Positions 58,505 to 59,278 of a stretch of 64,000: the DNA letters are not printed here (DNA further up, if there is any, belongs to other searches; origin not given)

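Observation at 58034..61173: The leaders are a tandem duplication of the NHLP domain, giving ~157-residue double-glycine leaders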

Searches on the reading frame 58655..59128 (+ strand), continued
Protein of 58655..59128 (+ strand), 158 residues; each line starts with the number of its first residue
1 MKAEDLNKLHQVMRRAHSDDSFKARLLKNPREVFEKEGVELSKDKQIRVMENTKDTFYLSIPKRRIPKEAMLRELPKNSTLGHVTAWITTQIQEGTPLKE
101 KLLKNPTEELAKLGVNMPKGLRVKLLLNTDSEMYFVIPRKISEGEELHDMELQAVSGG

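Call 59: search_protein_families(library=pfam, proteins=[L001:10753-12147:+, L003:10664-12196:+, L003:12205-14301:+, L001:12147-13667:+], max_evalue=0.01)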
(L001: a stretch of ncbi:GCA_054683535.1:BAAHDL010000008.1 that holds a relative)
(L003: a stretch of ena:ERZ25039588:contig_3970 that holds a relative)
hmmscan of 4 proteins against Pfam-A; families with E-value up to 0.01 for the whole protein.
L001:10753-12147:+ (464 aa): 2 families
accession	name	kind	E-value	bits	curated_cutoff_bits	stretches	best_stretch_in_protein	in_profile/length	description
PF04055.27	Radical_SAM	-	3.1e-05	24.7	29.5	1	123-200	2-73/166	Radical SAM superfamily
PF14407.11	Frankia_peptide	-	0.0023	18.6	48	1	8-46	4-42/63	Ribosomally synthesized peptide prototyped by Frankia Franean1_4349.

L003:10664-12196:+ (510 aa): 0 families

L003:12205-14301:+ (698 aa): 2 families
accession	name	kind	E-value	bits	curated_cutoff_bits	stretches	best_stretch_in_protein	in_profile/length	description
PF04055.27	Radical_SAM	-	8.3e-16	59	29.5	1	292-455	1-166/166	Radical SAM superfamily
PF02310.24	B12-binding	-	2.4e-07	31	32.1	1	126-214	40-120/121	B12 binding domain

L001:12147-13667:+ (506 aa): 3 families
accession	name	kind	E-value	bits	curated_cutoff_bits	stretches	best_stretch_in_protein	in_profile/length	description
PF23525.1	Methyltransf_36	-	2.3e-61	207.8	27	1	243-488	4-252/268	AprA MT2-like domain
PF23526.1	AprA_N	-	2e-10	41.1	27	1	22-83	1-65/67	AprA N-terminal domain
PF23589.2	WH_AprA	-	3.9e-06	27.7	27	1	151-233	2-90/94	AprA winged helix domain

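Call 64: search_protein_families(library=pfam, proteins=[L001:2731-3630:-], max_evalue=10)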
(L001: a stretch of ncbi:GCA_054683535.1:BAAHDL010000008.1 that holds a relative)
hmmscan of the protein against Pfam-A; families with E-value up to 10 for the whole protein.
L001:2731-3630:- (300 aa): 3 families
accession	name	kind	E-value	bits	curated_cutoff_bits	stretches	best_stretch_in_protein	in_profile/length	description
PF00027.35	cNMP_binding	-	0.0026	18.2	27.5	1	21-104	3-86/89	Cyclic nucleotide-binding domain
PF13638.12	PIN_4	-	0.021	15.6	21.9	1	114-150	85-120/132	PIN domain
PF19368.5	AraR_C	-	0.047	14.4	23.8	1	74-102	45-73/82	AraR C-terminal winged HTH domain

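Call 70: find_related_loci(query=P0041, collection=genome_contigs, flank=10000)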
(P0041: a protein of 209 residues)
Query P0041 (209 aa) in genome_contigs; peptide patterns used: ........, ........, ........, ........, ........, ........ (x = any residue, [..] = any of these).
111 stretches matched a pattern; 1 encode a relative of the query (tblastn E <= 1e-3); 1 distinct loci.
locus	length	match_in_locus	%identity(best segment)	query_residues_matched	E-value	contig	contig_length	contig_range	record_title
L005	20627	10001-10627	100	1-209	4e-138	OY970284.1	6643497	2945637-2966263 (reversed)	MAG: Thermoanaerobaculia bacterium isolate MFD05513.bin.1.42 genome assembly, chromosome: 1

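Call 72: predict_structure(alignment_id=A5)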
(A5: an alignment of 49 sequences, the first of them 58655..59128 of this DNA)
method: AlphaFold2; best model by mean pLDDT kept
length: 158 residues; sequences in the alignment: 49
mean_pLDDT: 91.2   pTM: 0.82
mean pLDDT of the five models: 91.2, 90.1, 89.8, 89.5, 88.2
residues with pLDDT >= 90: 125; 70-90: 19; 50-70: 12; < 50: 2
segments of 3 or more residues with pLDDT < 50: none
pLDDT, mean of each block of 10 residues (from residue 1): 85 96 98 96 95 96 95 93 95 97 97 91 97 95 70 56
secondary structure, 60 per line:
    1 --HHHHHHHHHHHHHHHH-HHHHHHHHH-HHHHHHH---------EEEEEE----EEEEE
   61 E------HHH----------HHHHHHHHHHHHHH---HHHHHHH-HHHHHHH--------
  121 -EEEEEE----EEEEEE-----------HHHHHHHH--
elements in order: H3-18 H20-28 H30-36 E46-51 E56-61 H81-94 H98-104 H106-112 E122-127 E132-137 H149-156

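Call 74: search_protein_families(library=ncbifam, proteins=[L005:8115-9617:+, L005:9995-10630:+, L005:10611-12560:+, L005:12557-14446:+, L005:14443-15843:+, L005:14769-16748:+, L005:16750-17934:+, L005:18019-19536:+, L005:6220-7908:+, L005:4771-6189:+], max_evalue=0.00001)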
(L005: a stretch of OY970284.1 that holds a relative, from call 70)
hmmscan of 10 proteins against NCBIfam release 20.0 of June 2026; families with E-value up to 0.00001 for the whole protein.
L005:8115-9617:+ (500 aa): 0 families

L005:9995-10630:+ (211 aa): 3 families
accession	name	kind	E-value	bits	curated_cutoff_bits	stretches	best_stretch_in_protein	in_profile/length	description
TIGR03793.1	leader_NHLP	domain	3.4e-17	62.1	50.9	2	13-68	7-62/77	NHLP leader peptide family RiPP precursor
TIGR01323.1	nitrile_alph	equivalog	9.1e-12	44.9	249.85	1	102-149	118-163/189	nitrile hydratase subunit alpha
TIGR03887.1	thiocyan_alph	equivalog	4.2e-06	26.7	291.45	0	103-144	130-171/200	thiocyanate hydrolase subunit gamma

L005:10611-12560:+ (649 aa): 11 families
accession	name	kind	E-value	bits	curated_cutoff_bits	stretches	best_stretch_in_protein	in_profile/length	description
TIGR03975.1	rSAM_ocin_1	subfamily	4.9e-153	510.8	281.85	1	152-638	98-605/606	RiPP maturation radical SAM C-methyltransferase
NF050148.1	rSAM_ApyD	equivalog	3.2e-21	75.4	750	1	170-459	62-358/645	RiPP biosynthesis radical SAM protein ApyD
TIGR04013.1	B12_SAM_MJ_1487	hypoth_equivalog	3.1e-16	59.2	251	1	170-353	30-202/382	TIGR04013 family B12-binding domain/radical SAM domain-containing protein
TIGR04014.1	B12_SAM_MJ_0865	equivalog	3.7e-14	52.4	360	1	392-467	261-336/434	methyl-coenzyme M reductase glutamine C-methyltransferase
TIGR04072.2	rSAM_ladder_B12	equivalog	4.4e-14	52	360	1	202-469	90-351/443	lipid biosynthesis B12-binding/radical SAM protein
TIGR04385.1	B12_rSAM_cofa1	equivalog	9.7e-14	51.4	450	1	204-471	92-368/438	B12 lower ligand biosynthesis radical SAM protein BzaD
TIGR02026.1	BchE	equivalog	4.4e-12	45.6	481.35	1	172-463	53-361/497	magnesium-protoporphyrin IX monomethyl ester anaerobic oxidative cyclase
TIGR03471.1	HpnJ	equivalog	7.9e-12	44.8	577.6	1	304-457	201-355/472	hopanoid biosynthesis associated radical SAM protein HpnJ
NF038361.1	rSAM_Sden_1168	equivalog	4.7e-10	38.6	575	1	172-458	130-442/560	Sden_1168 family B12-binding radical SAM P-methyltransferase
TIGR04367.1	HpnR_B12_rSAM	equivalog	2.3e-09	36.3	650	1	174-446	52-332/490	hopanoid C-3 methylase HpnR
TIGR04479.1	bcpD_PhpK_rSAM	subfamily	2.2e-08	32.9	600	1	302-458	243-400/504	PhpK family radical SAM P-methyltransferase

L005:12557-14446:+ (629 aa): 10 families
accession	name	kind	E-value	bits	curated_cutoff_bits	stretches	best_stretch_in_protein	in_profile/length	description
TIGR03975.1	rSAM_ocin_1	subfamily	1.9e-160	535.3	281.85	1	6-601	2-606/606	RiPP maturation radical SAM C-methyltransferase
NF050148.1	rSAM_ApyD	equivalog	1.2e-12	47.1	750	1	131-447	62-381/645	RiPP biosynthesis radical SAM protein ApyD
TIGR04014.1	B12_SAM_MJ_0865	equivalog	3.7e-11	42.5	360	1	200-430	91-336/434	methyl-coenzyme M reductase glutamine C-methyltransferase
TIGR04072.2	rSAM_ladder_B12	equivalog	1e-08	34.2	360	1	166-421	90-340/443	lipid biosynthesis B12-binding/radical SAM protein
TIGR04295.1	B12_rSAM_oligo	hypoth_equivalog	1.2e-08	34.1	400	1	199-386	124-317/422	TIGR04295 family B12-binding domain-containing radical SAM protein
TIGR04385.1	B12_rSAM_cofa1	equivalog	1.4e-08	34.4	450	1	187-430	111-364/438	B12 lower ligand biosynthesis radical SAM protein BzaD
TIGR04013.1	B12_SAM_MJ_1487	hypoth_equivalog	7e-08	31.7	251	0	115-294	14-181/382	TIGR04013 family B12-binding domain/radical SAM domain-containing protein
TIGR04479.1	bcpD_PhpK_rSAM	subfamily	8.3e-08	31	600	1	268-460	246-437/504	PhpK family radical SAM P-methyltransferase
TIGR02026.1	BchE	equivalog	1.3e-07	30.9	481.35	1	176-422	94-357/497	magnesium-protoporphyrin IX monomethyl ester anaerobic oxidative cyclase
TIGR03471.1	HpnJ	equivalog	5.6e-06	25.5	577.6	1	268-421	202-356/472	hopanoid biosynthesis associated radical SAM protein HpnJ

L005:14443-15843:+ (466 aa): 1 family
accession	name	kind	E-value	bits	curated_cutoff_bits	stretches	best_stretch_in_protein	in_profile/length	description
TIGR04517.1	rSAM_PoyD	subfamily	2.2e-148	494.9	325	1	20-460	3-445/446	radical SAM family RiPP maturation amino acid epimerase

L005:14769-16748:+ (659 aa): 2 families
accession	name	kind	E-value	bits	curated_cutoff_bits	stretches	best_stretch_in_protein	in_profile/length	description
TIGR01575.1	rimI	equivalog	4.7e-06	26.8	86.4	0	397-458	30-89/132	ribosomal protein S18-alanine N-acetyltransferase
NF033213.1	matur_PanM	equivalog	9e-06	25.5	68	0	413-479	51-117/130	aspartate 1-decarboxylase autocleavage activator PanM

L005:16750-17934:+ (394 aa): 0 families

L005:18019-19536:+ (505 aa): 2 families
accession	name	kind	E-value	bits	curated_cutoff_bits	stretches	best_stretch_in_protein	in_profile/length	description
NF041096.1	esterase_EstD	equivalog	2.4e-22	79.6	600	1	227-487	139-393/421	esterase EstD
TIGR03100.1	hydr1_PEP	hypoth_equivalog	6.4e-06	25.7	168.45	0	278-363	48-130/274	hydrolase 1, exosortase A system-associated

L005:6220-7908:+ (562 aa): 0 families

L005:4771-6189:+ (472 aa): 0 families

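Call 75: fold_search(model_id=the predicted structure, library=pdb)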
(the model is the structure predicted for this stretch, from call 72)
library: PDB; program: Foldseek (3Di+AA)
matches with E <= 10: 61; with E <= 0.001: 20
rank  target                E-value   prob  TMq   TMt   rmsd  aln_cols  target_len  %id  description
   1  1v29_A                4.2e-05  1.00  0.52  0.42   6.8       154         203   19  Crystal structure of Nitrile hydratase from a thermophile Bacillus smithii (released 2004-10-09)
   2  7qoy_A                5.7e-05  1.00  0.51  0.41   8.3       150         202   18  A mutant of the nitrile hydratase from Geobacillus pallidus having enhanced thermostability (released 2023-01-18)
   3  7qou_A                7.9e-05  1.00  0.52  0.42   6.4       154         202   18  A mutant of the nitrile hydratase from Geobacillus pallidus having enhanced thermostability (released 2023-01-18)
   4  4zge_A                9.5e-05  1.00  0.55  0.44   7.3       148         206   18  Double Mutant H80W/H81W of Fe-Type Nitrile Hydratase from Comamonas testosteroni Ni1 (released 2015-07-01)
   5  3qz5_A                1.1e-04  1.00  0.52  0.42   8.4       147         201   21  Crystal Structure of Co-type Nitrile Hydratase alpha-E168Q from Pseudomonas putida. (released 2011-03-23)
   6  3qz5_E                1.7e-04  1.00  0.52  0.43   8.3       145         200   20  Crystal Structure of Co-type Nitrile Hydratase alpha-E168Q from Pseudomonas putida. (released 2011-03-23)
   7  7qop_A                1.7e-04  1.00  0.51  0.42   8.2       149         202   17  A mutant of the nitrile hydratase from Geobacillus pallidus having enhanced thermostability (released 2023-01-18)
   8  4zgj_A                1.9e-04  1.00  0.53  0.42   7.1       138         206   18  Double Mutant H80A/H81A of Fe-Type Nitrile Hydratase from Comamonas testosteroni Ni1 (released 2015-07-01)
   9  3qxe_E                3.0e-04  1.00  0.51  0.41   8.5       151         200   17  Crystal Structure of Co-type Nitrile Hydratase from Pseudomonas putida. (released 2011-03-23)
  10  4fm4_A                3.4e-04  1.00  0.53  0.42   7.1       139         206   18  Wild Type Fe-type Nitrile Hydratase from Comamonas testosteroni Ni1 (released 2012-08-22)
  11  3qxe_A                3.4e-04  1.00  0.52  0.42   8.1       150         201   19  Crystal Structure of Co-type Nitrile Hydratase from Pseudomonas putida. (released 2011-03-23)
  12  4zgd_A                4.6e-04  1.00  0.52  0.41   7.7       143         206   19  Mutant R157A of Fe-Type Nitrile Hydratase from Comamonas testosteroni Ni1 (released 2015-07-01)
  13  2dpp_A                4.6e-04  1.00  0.52  0.42   7.6       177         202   15  Crystal structure of thermostable Bacillus sp. RAPc8 nitrile hydratase (released 2007-05-22)
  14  7sjz_A                6.0e-04  1.00  0.47  0.38   8.1       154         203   16  Crystal structure of aS162A mutant of Co-type nitrile hydratase from Pseudonocardia thermophila (released 2021-12-15)
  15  8i6n_A                6.8e-04  1.00  0.54  0.43   8.1       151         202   17  Crystal structure of Co-type nitrile hydratase mutant from Pseudomonas thermophila - L6T (released 2024-02-14)
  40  8tb1_MODEL_1_A        8.2e-01  0.91  0.31  0.54   1.8        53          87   28  Solution NMR structure of a RiPP proteusin precursor protein (released 2024-02-14)
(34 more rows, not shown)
